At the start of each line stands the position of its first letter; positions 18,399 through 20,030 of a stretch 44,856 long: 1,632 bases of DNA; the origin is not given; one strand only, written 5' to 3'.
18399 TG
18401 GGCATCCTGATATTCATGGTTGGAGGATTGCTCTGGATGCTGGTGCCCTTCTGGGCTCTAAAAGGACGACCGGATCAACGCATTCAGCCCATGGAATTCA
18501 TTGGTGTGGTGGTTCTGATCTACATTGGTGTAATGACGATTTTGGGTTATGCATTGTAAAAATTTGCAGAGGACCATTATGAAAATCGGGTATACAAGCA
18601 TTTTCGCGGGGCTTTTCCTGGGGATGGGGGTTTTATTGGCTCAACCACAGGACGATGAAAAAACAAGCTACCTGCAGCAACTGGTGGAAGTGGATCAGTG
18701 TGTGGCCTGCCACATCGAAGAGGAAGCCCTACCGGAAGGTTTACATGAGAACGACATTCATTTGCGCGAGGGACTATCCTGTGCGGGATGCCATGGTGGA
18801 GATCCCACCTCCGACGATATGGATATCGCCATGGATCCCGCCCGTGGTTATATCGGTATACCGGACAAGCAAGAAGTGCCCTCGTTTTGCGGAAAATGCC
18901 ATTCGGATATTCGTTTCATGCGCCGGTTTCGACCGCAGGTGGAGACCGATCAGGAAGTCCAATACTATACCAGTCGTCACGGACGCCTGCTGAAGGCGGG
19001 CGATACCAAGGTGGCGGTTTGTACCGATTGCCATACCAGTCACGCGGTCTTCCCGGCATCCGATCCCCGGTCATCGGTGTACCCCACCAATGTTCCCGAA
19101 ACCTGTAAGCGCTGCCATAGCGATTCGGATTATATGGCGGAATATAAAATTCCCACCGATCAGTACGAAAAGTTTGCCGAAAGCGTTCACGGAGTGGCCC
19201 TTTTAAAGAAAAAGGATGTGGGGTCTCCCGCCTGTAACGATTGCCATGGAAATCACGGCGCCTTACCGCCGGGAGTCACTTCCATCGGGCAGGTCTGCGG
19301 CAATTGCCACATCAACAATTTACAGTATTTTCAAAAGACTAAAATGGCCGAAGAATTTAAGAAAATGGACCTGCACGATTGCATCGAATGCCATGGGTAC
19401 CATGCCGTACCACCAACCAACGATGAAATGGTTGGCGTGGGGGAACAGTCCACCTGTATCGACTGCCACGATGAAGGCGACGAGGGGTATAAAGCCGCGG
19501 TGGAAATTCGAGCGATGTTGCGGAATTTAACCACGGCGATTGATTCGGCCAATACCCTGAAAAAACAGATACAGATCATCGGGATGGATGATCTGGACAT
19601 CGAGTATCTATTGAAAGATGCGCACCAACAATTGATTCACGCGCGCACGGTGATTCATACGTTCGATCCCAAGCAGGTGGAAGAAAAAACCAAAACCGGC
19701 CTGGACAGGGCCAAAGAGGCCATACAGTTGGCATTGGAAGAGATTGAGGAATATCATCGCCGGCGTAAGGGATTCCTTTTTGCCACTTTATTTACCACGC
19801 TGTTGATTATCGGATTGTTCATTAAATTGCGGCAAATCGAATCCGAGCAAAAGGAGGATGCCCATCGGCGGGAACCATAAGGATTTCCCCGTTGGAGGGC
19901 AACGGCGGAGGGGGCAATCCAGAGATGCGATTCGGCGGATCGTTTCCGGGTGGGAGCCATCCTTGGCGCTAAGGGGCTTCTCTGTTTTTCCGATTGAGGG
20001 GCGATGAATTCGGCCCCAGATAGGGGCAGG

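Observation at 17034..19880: Rieske / b6-type cytochrome b complex with a membrane-anchored nonaheme cytochrome c, positioned directly downstream of the outer-membrane conduit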

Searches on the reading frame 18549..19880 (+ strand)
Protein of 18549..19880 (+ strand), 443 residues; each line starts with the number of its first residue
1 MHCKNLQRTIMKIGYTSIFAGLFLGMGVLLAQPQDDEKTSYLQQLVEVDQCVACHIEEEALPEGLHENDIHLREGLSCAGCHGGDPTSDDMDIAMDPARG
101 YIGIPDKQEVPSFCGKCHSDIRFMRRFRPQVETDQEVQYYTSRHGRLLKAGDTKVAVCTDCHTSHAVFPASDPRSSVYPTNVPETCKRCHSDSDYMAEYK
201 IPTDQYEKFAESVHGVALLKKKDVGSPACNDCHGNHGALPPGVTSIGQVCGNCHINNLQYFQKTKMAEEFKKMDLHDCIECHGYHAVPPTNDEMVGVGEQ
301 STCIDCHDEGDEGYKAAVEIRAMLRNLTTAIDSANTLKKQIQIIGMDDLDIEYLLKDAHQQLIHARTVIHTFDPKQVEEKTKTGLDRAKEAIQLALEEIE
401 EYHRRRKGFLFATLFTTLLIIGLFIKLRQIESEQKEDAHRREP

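Call 5: search_protein_families(library=pfam, proteins=[window:18549-19880:+], max_evalue=0.01)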
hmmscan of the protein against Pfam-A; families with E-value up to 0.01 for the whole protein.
window:18549-19880:+ (443 aa): 7 families
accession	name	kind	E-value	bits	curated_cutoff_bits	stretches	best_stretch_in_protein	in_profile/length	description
PF14537.11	Cytochrom_c3_2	-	3.7e-14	53.4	25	3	71-191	2-79/79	Cytochrome c3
PF14522.11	Cytochrome_C7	-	6.2e-13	48.8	24.8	2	113-191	15-67/67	Cytochrome c7 and related cytochrome c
PF09699.15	Paired_CXXCH_1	-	2.1e-11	43.7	20.6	3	157-193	8-39/41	Doubled CXXCH motif (Paired_CXXCH_1)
PF22113.1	Mtrc-MtrF_II-IV_dom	-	5.7e-11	42.7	30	1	224-323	4-104/176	Outer membrane cytochrome MtrC/MtrF-like, domains II/IV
PF22678.1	Cytochrom_c_NrfB-like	-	8.8e-08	33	27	1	45-92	30-75/89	Cytochrome c-type protein NrfB-like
PF13435.11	Cytochrome_C554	-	6.5e-05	24.2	20.8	1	39-83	39-84/84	Cytochrome c554 and c-prime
PF03264.19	Cytochrom_NNT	-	0.0044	17.2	24.1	0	41-83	29-73/174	NapC/NirT cytochrome c family, N-terminal region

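Call 6: search_protein_families(library=ncbifam, proteins=[window:18549-19880:+], max_evalue=0.01)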
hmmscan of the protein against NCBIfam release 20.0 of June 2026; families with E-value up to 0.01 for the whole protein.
window:18549-19880:+ (443 aa): 7 families
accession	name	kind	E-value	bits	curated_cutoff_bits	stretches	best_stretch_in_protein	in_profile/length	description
TIGR03508.1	decahem_SO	subfamily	1.2e-11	44.6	192.2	2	228-309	96-176/258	DmsE family decaheme c-type cytochrome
NF008659.0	PRK11659.1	equivalog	4.1e-09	36.4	184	1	49-131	111-180/188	cytochrome c nitrite reductase pentaheme subunit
TIGR03153.1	cytochr_NrfH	equivalog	1.1e-07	32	134.2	1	176-308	21-134/138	cytochrome c nitrite reductase small subunit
TIGR01905.1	paired_CXXCH_1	subfamily_domain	1.6e-06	27.9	25.2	1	277-310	8-39/41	doubled CXXCH domain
NF049875.1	NetB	exception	3.8e-06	26.9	380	0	50-120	140-197/211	Nrf-like electron transfer protein NetB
TIGR03146.1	cyt_nit_nrfB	equivalog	8.2e-06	26.2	166.6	1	45-121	80-144/145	cytochrome c nitrite reductase pentaheme subunit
NF047727.1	4hemeCytCCctA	equivalog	0.0017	18.5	180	0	33-120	24-106/109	tetraheme c-type cytochrome CctA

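Call 9: find_homologous_proteins(query=window:18549-19880:+)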
Query window:18549-19880:+ (443 aa): 6352 proteins with E <= 0.001 among 8000 candidates; the best 120 are listed.
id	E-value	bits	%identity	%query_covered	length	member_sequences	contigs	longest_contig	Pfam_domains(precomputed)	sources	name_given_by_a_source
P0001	5.7e-266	900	89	97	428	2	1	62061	PF09699.16,PF14537.12,PF13435.12,PF22678.2,PF14522.12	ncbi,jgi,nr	ncbi:MAG: hypothetical protein GXO78_08590 [Calditrichaeota bacterium]|nr:hypothetical protein [Cald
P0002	1.6e-257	872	85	96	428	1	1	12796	PF09699.16,PF14537.12,PF13435.12,PF22678.2,PF14522.12,PF22113.2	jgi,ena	-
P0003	4.2e-181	621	57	98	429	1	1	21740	PF09699.16,PF14537.12,PF13435.12,PF22678.2,PF14522.12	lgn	-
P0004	5.4e-169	581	57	94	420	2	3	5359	PF09699.16,PF14537.12,PF22678.2,PF14522.12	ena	-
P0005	7.7e-169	580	58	94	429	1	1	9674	PF09699.16,PF14537.12,PF22678.2,PF14522.12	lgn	-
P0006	1.4e-168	579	57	93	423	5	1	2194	PF09699.16,PF14537.12,PF22678.2,PF00684.26,PF14522.12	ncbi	ncbi:MAG: cytochrome c3 family protein [Calditrichia bacterium]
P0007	3.7e-167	575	56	95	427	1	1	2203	PF09699.16,PF14537.12,PF22678.2,PF00684.26,PF14522.12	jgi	-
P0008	7.5e-167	574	55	96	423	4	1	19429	PF09699.16,PF14537.12,PF22678.2,PF14522.12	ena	-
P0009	2.4e-166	572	55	95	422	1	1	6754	PF09699.16,PF14537.12,PF13435.12,PF22678.2,PF14522.12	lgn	-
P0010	3.8e-166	571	60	88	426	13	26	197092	PF09699.16,PF14537.12,PF22678.2,PF14522.12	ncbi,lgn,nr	ncbi:MAG: cytochrome c3 family protein [Calditrichaceae bacterium]|nr:cytochrome c3 family protein [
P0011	1.0e-165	570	57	93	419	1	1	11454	PF09699.16,PF14537.12,PF22678.2,PF14522.12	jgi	jgi:hypothetical protein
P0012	1.0e-165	570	56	97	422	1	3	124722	PF09699.16,PF14537.12,PF22678.2,PF14522.12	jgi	jgi:predicted CXXCH cytochrome family protein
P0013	1.1e-165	570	57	88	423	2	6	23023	PF09699.16,PF14537.12,PF22678.2,PF14522.12,PF22113.2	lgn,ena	-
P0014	1.3e-165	570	57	94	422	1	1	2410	PF09699.16,PF14537.12,PF13435.12,PF14522.12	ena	-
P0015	1.7e-165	569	56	93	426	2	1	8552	PF09699.16,PF14537.12,PF22678.2,PF00684.26,PF14522.12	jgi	-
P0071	1.1e-158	547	59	87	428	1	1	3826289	PF09699.16,PF14537.12,PF22678.2,PF14522.12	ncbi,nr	ncbi:MAG: cytochrome c3 family protein [Candidatus Latescibacterota bacterium]|nr:MAG: cytochrome c3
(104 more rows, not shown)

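Call 10: find_encoding_contigs(protein=P0001, flank=10000, max_places=2)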
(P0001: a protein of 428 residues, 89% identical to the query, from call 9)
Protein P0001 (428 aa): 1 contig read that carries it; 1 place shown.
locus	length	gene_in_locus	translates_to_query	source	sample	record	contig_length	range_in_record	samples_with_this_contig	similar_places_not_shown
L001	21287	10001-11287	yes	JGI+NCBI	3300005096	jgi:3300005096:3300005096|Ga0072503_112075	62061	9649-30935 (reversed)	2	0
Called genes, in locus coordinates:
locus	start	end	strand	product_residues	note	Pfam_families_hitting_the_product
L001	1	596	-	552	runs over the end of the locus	PF04389:Peptidase_M28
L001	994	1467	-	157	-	PF01878:EVE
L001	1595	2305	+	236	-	PF00027:cNMP_binding, PF13545:HTH_Crp_2, PF00325:Crp (weak)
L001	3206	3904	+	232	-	PF00027:cNMP_binding, PF13545:HTH_Crp_2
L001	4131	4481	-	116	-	-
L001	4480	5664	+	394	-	-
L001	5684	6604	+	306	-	PF14522:Cytochrome_C7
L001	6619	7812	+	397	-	PF14522:Cytochrome_C7 (faint), PF09698:GSu_C4xC__C2xCH (weak)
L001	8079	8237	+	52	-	-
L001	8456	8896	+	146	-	PF00355:Rieske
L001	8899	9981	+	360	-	PF00033:Cytochrome_B, PF13631:Cytochrom_B_N_2, PF00032:Cytochrom_B_C (weak)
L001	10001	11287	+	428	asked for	PF13435:Cytochrome_C554 (faint), PF14522:Cytochrome_C7 (faint), PF22678:Cytochrom_c_NrfB-like (faint), PF09699:Paired_CXXCH_1 (faint), PF14537:Cytochrom_c3_2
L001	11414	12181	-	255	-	PF01145:Band_7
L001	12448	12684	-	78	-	-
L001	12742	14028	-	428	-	PF25145:NfeD1b_N, PF24961:NfeD_membrane, PF01957:NfeD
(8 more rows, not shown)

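Call 11: find_encoding_contigs(protein=P0010, flank=10000, max_places=3)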
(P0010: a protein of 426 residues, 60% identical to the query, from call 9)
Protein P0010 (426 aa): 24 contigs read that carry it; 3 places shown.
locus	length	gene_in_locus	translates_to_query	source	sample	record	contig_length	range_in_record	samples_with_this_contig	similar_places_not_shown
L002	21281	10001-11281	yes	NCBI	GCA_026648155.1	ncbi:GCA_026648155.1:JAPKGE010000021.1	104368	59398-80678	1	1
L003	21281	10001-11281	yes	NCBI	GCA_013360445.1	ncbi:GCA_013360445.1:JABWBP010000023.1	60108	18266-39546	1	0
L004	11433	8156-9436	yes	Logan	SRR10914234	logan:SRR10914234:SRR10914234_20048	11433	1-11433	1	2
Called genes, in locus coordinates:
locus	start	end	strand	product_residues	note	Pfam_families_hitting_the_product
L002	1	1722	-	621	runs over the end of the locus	PF00672:HAMP, PF00512:HisKA, PF02518:HATPase_c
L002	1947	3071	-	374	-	PF14522:Cytochrome_C7 (faint), PF02085:Cytochrom_CIII, PF14537:Cytochrom_c3_2 (weak)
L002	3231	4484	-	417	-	PF03916:NrfD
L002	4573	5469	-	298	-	PF12838:Fer4_7 (weak), PF13187:Fer4_9 (faint), PF13247:Fer4_11, PF00037:Fer4 (weak), PF12797:Fer4_2 (weak), PF12837:Fer4_6, PF13237:Fer4_10 (weak)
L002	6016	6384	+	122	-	PF00072:Response_reg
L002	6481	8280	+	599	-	PF22113:Mtrc-MtrF_II-IV_dom (faint), PF14537:Cytochrom_c3_2 (faint), PF09699:Paired_CXXCH_1 (faint), PF13435:Cytochrome_C554 (weak), PF14522:Cytochrome_C7 (faint)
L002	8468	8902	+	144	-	PF25471:TM_PetC (weak), PF00355:Rieske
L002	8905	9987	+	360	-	PF00033:Cytochrome_B, PF13631:Cytochrom_B_N_2, PF00032:Cytochrom_B_C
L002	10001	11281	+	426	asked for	PF14522:Cytochrome_C7 (faint), PF22678:Cytochrom_c_NrfB-like (faint), PF09699:Paired_CXXCH_1 (faint), PF14537:Cytochrom_c3_2 (weak)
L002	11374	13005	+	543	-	PF10101:DUF2339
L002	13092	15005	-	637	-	PF12371:TMEM131_like_N (weak), PF15780:ASH, PF22073:Cep192_D4 (weak), PF22544:HYDIN_VesB_CFA65-like_Ig, PF22067:Cep192_D3, PF13860:FlgD_ig, PF18962:Por_Secre_tail (weak)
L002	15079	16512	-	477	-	PF14522:Cytochrome_C7 (faint), PF14537:Cytochrom_c3_2 (weak), PF18962:Por_Secre_tail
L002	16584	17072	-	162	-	PF14559:TPR_19 (weak)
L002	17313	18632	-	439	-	PF00989:PAS, PF08448:PAS_4, PF13188:PAS_8 (weak), PF13426:PAS_9, PF00158:Sigma54_activat, PF14532:Sigma54_activ_2, PF25601:AAA_lid_14, PF02954:HTH_8, +3 more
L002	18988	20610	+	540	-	PF00672:HAMP (weak), PF00512:HisKA (faint), PF02518:HATPase_c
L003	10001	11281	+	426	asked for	PF14522:Cytochrome_C7 (faint), PF22678:Cytochrom_c_NrfB-like (faint), PF09699:Paired_CXXCH_1 (faint), PF14537:Cytochrom_c3_2 (weak)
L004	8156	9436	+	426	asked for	PF14522:Cytochrome_C7 (faint), PF22678:Cytochrom_c_NrfB-like (faint), PF09699:Paired_CXXCH_1 (faint), PF14537:Cytochrom_c3_2 (weak)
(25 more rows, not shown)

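Call 12: find_encoding_contigs(protein=P0071, flank=10000, max_places=2)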
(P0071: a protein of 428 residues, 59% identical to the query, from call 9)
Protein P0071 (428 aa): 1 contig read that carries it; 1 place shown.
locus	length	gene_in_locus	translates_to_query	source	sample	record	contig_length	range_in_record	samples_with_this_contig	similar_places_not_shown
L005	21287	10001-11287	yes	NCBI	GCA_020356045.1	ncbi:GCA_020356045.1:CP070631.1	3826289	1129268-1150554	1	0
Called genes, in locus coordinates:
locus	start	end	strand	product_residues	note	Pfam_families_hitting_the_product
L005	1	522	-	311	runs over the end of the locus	PF01071:GARS_A, PF02786:CPSase_L_D2 (weak), PF08442:ATP-grasp_2, PF13549:ATP-grasp_5, PF24948:Citrate_synth_N, PF00549:Ligase_CoA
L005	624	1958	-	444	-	-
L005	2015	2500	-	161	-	PF01467:CTP_transf_like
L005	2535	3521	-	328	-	PF00294:PfkB, PF08543:Phos_pyr_kin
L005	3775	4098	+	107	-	PF11950:DUF3467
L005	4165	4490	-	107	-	PF03279:Lip_A_acyltrans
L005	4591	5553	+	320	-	PF01292:Ni_hydr_CYTB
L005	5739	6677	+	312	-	PF02085:Cytochrom_CIII (faint), PF14522:Cytochrome_C7 (faint), PF22678:Cytochrom_c_NrfB-like (faint), PF14537:Cytochrom_c3_2 (faint), PF09699:Paired_CXXCH_1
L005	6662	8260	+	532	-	-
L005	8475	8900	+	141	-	PF00355:Rieske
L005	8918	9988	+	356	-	PF00033:Cytochrome_B, PF13631:Cytochrom_B_N_2, PF00032:Cytochrom_B_C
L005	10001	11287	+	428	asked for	PF22678:Cytochrom_c_NrfB-like (weak), PF09699:Paired_CXXCH_1 (faint), PF14522:Cytochrome_C7 (faint), PF14537:Cytochrom_c3_2 (faint)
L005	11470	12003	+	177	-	PF14522:Cytochrome_C7 (faint), PF22113:Mtrc-MtrF_II-IV_dom (weak), PF02085:Cytochrom_CIII (faint), PF09699:Paired_CXXCH_1 (faint), PF13435:Cytochrome_C554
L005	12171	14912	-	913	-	PF02085:Cytochrom_CIII (faint), PF03264:Cytochrom_NNT (faint), PF09699:Paired_CXXCH_1 (faint), PF14522:Cytochrome_C7 (faint), PF14537:Cytochrom_c3_2 (faint), PF22113:Mtrc-MtrF_II-IV_dom (faint), PF22678:Cytochrom_c_NrfB-like (faint), PF01292:Ni_hydr_CYTB (weak)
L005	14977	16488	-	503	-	PF03264:Cytochrom_NNT, PF14522:Cytochrome_C7 (faint), PF14537:Cytochrom_c3_2 (faint)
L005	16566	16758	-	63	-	-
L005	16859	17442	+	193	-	-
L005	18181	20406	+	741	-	PF00072:Response_reg, PF00989:PAS, PF13188:PAS_8 (weak), PF13426:PAS_9, PF00989:PAS, PF08448:PAS_4, PF13426:PAS_9, PF02518:HATPase_c, +5 more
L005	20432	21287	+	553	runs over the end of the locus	PF00072:Response_reg, PF01266:DAO (faint), PF00462:Glutaredoxin (faint), PF00890:FAD_binding_2 (weak), PF03486:HI0933_like (faint), PF07992:Pyr_redox_2, PF13738:Pyr_redox_3, PF00070:Pyr_redox (weak)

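Call 19: search_solved_structures(query=window:18549-19880:+, max_evalue=0.01)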
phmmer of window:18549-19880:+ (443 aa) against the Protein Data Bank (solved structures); distinct sequences matched with E-value up to 0.01: 1.
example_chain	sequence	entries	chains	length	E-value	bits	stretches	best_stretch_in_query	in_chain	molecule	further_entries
2ozy_A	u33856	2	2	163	0.00072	21.6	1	49-129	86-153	Cytochrome c-type protein nrfB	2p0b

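Call 21: find_related_loci(query=A1, collection=genome_contigs, flank=10000)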
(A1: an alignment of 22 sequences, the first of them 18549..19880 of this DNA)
Query A1 (443 aa) in genome_contigs; peptide patterns used: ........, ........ (x = any residue, [..] = any of these).
599 stretches matched a pattern (row limit reached: there are more); 501 encode a relative of the query (tblastn E <= 1e-3); the best 80 are kept; 80 distinct loci.
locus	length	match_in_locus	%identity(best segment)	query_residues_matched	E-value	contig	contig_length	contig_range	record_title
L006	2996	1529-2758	57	22-434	3e-175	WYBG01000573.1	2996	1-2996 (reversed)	MAG: Deltaproteobacteria bacterium isolate PRO9 k127_718570, whole genome shotgun sequence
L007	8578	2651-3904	55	9-431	2e-160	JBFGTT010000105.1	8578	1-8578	MAG: Rhodothermales bacterium isolate Mix_sand05.2021.03.G.12 k141_2841278_length_8578_cov_26.8567, whole genome shotgun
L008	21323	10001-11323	53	1-437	9e-159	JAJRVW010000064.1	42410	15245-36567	MAG: Calditrichota bacterium isolate Dive96_bin10.75 k141_998330, whole genome shotgun sequence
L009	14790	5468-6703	54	16-432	2e-158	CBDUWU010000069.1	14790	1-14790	MAG TPA_asm: uncultured bacterium isolate SRR22302368_binner13_Refined_37 genome assembly, contig: ERZ25747235.1397, who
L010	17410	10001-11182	56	45-438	5e-156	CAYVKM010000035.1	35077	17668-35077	MAG TPA_asm: uncultured Calditrichaceae bacterium isolate SRP214966_co2_132 genome assembly, contig: NODE_1389_length_35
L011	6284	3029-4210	54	42-435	2e-156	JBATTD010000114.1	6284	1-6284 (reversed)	MAG: Ignavibacteriaceae bacterium isolate MFD12956_ilm_asm_bin20 k127_206681, whole genome shotgun sequence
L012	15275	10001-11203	55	43-443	5e-155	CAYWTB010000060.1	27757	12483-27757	MAG TPA_asm: uncultured Caldithrix sp. isolate SRP214966_co4_526 genome assembly, contig: NODE_1232_length_27757_cov_8.1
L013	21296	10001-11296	53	4-432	5e-155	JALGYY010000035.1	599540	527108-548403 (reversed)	MAG: bacterium isolate LQ108M_Bin_12 LQ108M_Bin_12_scaffold_2, whole genome shotgun sequence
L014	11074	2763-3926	55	43-430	2e-153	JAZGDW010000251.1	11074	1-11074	MAG: Candidatus Krumholzibacteriia bacterium isolate SCS3bin.53 SCS3bin.53_251, whole genome shotgun sequence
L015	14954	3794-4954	56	45-431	3e-153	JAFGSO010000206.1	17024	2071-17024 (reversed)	MAG: Calditrichaeota bacterium isolate Zod_Metabat.906 k87_2825378, whole genome shotgun sequence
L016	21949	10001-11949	49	21-434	5e-153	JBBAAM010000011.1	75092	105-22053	MAG: Melioribacteraceae bacterium isolate SO_2017_GW3_42 scaffold_329_c1_OW296A_2017, whole genome shotgun sequence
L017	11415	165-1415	49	4-428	3e-152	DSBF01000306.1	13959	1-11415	MAG TPA_asm: Ignavibacteria bacterium isolate SpSt-1166 Ga0129302_1002238, whole genome shotgun sequence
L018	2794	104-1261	55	49-434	4e-161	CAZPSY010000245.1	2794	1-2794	MAG TPA_asm: uncultured Ignavibacteriaceae bacterium isolate binchicken_co109_124 genome assembly, contig: NODE_25217_le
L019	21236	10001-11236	52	18-433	8e-152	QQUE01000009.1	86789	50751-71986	MAG: Calditrichaeota bacterium isolate CLD2 136, whole genome shotgun sequence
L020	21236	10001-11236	51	16-435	1e-149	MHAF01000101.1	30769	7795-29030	MAG: Ignavibacteria bacterium RBG_16_34_14 RBG_16_scaffold_3739, whole genome shotgun sequence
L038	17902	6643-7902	42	10-436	3e-122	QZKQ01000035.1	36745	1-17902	MAG: Candidatus Zixiibacteriota bacterium isolate SURF_9 Ga0104751_1001663, whole genome shotgun sequence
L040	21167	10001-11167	44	49-431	5e-118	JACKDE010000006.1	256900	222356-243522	MAG: Deferribacteres bacterium isolate HK-STAS-KSB1-1 HK-STAS-KSB1-1_6, whole genome shotgun sequence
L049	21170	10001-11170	42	49-434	2e-114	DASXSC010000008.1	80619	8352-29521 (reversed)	MAG TPA_asm: Pyrinomonadaceae bacterium isolate SMAG_U4656 k141_1506699, whole genome shotgun sequence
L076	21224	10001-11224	44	13-431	6e-110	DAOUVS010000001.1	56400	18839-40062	MAG TPA_asm: Candidatus Zixiibacteriota bacterium isolate CSMAG_855 CSMAG_855_k127_3287129_length_56400_cov_8.4052, whol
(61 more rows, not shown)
